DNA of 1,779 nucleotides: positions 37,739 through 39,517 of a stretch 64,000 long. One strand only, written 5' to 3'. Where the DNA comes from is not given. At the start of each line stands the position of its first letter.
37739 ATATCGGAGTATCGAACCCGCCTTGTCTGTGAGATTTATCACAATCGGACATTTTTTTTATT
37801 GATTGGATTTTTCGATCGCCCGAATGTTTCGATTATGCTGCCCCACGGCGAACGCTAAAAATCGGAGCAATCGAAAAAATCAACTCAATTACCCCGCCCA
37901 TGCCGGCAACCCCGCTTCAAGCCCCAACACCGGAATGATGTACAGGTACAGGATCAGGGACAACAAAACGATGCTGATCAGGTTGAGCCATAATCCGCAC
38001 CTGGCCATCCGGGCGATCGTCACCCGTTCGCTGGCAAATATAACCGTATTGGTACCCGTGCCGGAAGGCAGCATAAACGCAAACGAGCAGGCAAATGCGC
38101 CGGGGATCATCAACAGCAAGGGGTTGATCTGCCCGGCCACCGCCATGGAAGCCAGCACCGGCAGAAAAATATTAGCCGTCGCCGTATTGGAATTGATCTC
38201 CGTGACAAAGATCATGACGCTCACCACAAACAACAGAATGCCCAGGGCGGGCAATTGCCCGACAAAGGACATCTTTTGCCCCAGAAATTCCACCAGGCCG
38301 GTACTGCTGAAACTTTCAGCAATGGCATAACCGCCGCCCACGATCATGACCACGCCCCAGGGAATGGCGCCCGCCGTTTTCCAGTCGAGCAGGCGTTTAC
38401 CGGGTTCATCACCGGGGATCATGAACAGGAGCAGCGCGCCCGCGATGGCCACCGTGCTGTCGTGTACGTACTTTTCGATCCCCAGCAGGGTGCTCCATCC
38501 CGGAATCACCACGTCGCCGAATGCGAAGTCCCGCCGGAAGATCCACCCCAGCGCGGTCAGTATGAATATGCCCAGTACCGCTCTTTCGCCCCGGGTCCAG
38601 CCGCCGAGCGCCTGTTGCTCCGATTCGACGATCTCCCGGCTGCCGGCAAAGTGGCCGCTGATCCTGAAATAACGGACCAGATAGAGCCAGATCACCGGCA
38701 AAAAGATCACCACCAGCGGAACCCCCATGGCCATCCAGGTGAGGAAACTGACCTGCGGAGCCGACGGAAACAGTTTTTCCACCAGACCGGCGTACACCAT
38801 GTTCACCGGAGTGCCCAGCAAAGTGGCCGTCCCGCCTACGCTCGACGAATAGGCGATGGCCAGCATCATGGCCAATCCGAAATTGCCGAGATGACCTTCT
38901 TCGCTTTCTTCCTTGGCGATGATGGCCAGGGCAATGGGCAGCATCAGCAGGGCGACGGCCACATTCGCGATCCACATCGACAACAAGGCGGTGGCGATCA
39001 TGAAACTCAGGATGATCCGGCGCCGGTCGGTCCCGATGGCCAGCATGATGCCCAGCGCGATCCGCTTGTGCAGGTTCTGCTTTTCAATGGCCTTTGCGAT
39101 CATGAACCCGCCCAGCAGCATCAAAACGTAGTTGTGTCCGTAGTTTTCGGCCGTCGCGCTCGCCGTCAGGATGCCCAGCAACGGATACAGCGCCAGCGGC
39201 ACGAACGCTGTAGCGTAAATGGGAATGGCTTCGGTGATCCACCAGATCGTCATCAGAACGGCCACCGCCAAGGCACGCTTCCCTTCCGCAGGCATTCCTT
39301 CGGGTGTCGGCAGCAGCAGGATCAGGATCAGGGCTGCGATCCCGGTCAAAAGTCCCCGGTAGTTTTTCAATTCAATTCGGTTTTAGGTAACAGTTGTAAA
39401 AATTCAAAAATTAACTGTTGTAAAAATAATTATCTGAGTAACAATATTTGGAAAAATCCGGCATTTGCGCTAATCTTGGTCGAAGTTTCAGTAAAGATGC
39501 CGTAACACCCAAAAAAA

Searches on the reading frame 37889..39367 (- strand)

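Call 49: search_protein_families(library=pfam, proteins=[window:37889-39367:-], max_evalue=0.0001)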
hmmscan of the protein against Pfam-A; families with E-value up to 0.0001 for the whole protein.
window:37889-39367:- (492 aa): 2 families
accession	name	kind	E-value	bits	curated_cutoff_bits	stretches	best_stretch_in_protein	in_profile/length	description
PF00939.25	Na_sulph_symp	-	2.7e-71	241.4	27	1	4-480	5-469/472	Sodium:sulfate symporter transmembrane region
PF03600.22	CitMHS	-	5.4e-55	187.3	31.9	2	41-420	2-332/336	Citrate transporter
